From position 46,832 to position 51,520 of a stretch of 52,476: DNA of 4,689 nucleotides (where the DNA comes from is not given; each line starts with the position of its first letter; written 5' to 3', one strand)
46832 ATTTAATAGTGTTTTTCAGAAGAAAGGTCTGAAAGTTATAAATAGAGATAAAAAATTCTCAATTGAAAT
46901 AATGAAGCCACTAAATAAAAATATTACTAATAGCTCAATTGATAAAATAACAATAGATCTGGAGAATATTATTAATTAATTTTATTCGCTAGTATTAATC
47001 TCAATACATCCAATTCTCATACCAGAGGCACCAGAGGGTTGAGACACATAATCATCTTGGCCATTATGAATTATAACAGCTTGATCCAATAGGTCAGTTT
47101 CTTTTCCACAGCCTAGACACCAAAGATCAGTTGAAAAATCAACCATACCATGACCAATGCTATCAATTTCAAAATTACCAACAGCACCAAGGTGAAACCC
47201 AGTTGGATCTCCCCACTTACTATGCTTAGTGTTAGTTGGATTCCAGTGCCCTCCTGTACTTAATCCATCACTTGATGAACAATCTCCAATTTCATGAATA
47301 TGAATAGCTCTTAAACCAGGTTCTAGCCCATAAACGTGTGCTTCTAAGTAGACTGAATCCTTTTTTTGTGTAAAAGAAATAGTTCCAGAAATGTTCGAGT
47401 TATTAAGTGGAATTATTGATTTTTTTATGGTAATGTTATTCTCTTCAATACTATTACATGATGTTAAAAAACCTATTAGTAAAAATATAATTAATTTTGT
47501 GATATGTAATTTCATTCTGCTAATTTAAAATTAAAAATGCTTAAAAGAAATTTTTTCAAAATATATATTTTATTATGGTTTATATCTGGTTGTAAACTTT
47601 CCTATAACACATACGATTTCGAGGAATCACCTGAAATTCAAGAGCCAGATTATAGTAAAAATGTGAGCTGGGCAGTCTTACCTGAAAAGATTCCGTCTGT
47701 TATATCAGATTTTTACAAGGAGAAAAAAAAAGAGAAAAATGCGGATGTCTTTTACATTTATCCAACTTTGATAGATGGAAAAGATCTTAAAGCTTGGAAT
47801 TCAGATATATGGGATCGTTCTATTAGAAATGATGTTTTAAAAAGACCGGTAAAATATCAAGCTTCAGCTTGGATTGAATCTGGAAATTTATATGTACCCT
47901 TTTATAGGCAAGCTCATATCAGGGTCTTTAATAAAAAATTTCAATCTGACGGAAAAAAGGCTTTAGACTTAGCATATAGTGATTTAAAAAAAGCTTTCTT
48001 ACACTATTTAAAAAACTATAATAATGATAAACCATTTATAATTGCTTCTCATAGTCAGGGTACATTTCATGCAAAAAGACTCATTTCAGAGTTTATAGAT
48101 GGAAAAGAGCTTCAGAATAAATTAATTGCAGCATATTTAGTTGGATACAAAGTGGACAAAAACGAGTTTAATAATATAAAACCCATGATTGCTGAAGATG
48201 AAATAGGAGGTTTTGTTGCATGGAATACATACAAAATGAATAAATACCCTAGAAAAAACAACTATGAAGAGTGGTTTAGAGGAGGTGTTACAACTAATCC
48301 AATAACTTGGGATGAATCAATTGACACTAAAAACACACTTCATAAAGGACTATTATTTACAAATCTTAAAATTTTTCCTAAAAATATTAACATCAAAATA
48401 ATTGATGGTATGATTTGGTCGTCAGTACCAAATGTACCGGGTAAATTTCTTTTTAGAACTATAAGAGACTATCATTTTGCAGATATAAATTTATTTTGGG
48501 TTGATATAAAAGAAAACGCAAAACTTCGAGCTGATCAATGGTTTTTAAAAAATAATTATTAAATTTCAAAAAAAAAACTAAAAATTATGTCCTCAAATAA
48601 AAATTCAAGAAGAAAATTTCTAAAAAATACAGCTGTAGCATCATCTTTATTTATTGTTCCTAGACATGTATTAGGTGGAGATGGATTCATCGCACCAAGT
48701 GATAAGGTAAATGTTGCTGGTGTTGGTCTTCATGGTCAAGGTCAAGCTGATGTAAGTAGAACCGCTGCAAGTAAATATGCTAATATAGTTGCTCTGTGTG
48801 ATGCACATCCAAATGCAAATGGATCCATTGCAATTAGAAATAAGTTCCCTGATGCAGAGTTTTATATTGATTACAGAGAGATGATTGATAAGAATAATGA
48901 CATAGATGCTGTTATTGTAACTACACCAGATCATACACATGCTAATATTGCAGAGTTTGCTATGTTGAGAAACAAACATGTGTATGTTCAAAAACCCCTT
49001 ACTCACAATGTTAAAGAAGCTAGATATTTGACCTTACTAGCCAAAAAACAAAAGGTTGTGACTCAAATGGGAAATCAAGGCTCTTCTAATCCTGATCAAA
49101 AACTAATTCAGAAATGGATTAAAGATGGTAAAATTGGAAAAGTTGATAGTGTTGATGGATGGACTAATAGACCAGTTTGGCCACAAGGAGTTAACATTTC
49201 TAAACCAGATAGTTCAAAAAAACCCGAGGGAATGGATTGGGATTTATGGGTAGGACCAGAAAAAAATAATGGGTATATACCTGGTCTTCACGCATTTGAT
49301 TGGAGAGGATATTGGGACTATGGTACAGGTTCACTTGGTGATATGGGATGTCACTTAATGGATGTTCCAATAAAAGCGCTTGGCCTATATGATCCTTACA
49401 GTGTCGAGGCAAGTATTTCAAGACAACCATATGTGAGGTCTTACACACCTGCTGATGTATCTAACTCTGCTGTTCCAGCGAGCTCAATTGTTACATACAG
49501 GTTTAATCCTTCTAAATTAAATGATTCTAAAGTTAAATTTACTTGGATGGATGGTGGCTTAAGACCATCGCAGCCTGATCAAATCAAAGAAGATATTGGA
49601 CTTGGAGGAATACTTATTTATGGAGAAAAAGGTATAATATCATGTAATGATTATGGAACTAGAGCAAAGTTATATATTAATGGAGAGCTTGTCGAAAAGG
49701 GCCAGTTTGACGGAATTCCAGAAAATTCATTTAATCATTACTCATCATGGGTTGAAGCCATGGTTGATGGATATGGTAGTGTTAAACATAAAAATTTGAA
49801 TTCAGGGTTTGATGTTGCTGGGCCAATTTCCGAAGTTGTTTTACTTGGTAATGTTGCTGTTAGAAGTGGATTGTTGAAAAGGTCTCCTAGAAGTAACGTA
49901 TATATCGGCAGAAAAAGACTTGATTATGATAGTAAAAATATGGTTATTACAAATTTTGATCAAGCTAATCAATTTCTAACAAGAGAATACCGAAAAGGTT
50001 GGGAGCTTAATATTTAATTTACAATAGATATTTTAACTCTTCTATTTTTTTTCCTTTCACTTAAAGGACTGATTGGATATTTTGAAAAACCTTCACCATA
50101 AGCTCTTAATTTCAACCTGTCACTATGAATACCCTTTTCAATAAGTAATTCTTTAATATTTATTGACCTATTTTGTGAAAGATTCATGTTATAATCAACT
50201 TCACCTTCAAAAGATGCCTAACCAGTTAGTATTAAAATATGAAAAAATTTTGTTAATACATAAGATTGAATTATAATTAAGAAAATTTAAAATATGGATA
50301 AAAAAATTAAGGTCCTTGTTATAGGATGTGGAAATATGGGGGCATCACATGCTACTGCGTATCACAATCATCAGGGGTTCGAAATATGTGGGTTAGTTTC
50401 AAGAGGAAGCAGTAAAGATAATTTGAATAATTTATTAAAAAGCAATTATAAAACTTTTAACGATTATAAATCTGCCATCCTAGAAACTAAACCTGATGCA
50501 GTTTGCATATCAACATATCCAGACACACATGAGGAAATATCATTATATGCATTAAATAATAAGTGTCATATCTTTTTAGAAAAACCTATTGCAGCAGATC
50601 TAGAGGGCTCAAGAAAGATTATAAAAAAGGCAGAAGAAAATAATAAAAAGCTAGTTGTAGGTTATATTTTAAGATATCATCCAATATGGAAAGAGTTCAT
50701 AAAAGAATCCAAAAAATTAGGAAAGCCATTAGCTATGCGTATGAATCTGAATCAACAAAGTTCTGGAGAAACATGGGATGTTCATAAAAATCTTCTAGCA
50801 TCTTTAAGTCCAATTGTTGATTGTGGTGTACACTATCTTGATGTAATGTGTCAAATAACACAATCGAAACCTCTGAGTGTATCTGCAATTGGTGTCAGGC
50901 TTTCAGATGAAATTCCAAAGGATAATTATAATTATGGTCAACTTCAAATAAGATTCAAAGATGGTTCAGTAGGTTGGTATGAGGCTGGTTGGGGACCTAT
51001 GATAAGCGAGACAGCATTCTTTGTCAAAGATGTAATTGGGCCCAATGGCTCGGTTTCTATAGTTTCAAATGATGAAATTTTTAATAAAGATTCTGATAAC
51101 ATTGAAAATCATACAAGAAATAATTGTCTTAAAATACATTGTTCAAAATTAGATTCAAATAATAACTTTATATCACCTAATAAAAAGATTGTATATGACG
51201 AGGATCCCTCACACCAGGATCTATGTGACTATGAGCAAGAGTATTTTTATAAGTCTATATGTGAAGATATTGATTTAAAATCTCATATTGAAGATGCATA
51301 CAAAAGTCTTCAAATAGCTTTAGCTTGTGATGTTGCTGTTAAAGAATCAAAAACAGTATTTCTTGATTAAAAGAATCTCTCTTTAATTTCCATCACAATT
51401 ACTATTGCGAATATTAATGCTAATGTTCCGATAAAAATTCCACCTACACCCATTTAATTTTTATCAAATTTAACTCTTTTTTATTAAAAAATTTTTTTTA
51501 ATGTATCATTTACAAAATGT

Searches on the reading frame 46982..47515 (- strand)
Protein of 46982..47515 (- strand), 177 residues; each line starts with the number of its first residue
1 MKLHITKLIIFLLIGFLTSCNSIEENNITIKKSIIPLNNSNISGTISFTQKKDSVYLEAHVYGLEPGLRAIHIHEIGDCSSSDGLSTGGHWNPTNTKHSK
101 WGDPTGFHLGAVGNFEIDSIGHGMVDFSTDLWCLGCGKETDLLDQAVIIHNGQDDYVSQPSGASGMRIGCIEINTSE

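Call 71: search_protein_families(library=pfam, proteins=[window:46982-47515:-], max_evalue=0.00001)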
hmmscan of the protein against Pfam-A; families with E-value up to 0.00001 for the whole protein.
window:46982-47515:- (177 aa): 1 family
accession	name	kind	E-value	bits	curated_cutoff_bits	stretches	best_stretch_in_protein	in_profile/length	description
PF00080.25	Sod_Cu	-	3.4e-32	112.1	28.9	1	42-170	1-130/133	Copper/zinc superoxide dismutase (SODC)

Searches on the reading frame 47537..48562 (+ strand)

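Call 71: search_protein_families(library=pfam, proteins=[window:47537-48562:+], max_evalue=0.00001)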
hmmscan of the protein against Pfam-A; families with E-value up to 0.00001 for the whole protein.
window:47537-48562:+ (341 aa): 1 family
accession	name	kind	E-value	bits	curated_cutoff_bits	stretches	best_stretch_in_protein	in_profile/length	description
PF11288.14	DUF3089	-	1.1e-49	169.2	23.4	1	69-244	1-176/207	Protein of unknown function (DUF3089)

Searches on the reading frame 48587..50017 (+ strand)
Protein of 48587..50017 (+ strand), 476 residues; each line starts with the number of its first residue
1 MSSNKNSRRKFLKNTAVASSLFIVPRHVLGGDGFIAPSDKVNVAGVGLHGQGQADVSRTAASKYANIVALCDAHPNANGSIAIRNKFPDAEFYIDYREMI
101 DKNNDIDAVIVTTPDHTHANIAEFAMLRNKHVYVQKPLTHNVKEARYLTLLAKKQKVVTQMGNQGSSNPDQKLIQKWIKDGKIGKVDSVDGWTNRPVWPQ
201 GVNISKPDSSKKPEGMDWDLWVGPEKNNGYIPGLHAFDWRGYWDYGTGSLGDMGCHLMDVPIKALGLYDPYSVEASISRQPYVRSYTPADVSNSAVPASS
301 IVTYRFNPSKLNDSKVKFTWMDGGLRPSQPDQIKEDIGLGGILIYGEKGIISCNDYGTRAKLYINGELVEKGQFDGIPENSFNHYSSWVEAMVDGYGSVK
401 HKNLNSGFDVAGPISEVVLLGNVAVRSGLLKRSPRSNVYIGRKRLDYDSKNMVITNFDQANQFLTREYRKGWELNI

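Call 71: search_protein_families(library=pfam, proteins=[window:48587-50017:+], max_evalue=0.00001)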
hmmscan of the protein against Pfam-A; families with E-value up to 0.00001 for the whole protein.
window:48587-50017:+ (476 aa): 2 families
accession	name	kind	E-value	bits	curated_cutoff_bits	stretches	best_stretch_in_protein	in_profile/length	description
PF01408.29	GFO_IDH_MocA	-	1.3e-18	68.3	24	1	41-162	3-119/120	Oxidoreductase family, NAD-binding Rossmann fold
PF19051.5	GFO_IDH_MocA_C2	-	7e-13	49.1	23.3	1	186-263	25-98/254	Oxidoreductase family, C-terminal alpha/beta domain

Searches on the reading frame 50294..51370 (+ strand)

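Call 71: search_protein_families(library=pfam, proteins=[window:50294-51370:+], max_evalue=0.00001)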
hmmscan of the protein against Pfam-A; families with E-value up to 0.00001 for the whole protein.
window:50294-51370:+ (358 aa): 3 families
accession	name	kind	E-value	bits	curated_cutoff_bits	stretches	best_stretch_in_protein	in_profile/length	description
PF01408.29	GFO_IDH_MocA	-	8.1e-24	85.1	24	1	5-124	1-120/120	Oxidoreductase family, NAD-binding Rossmann fold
PF22725.1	GFO_IDH_MocA_C3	-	7.9e-11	42.5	27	1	138-233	9-104/124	GFO/IDH/MocA C-terminal domain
PF02894.22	GFO_IDH_MocA_C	-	5.2e-08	33.4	22.9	1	139-355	6-216/218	Oxidoreductase family, C-terminal alpha/beta domain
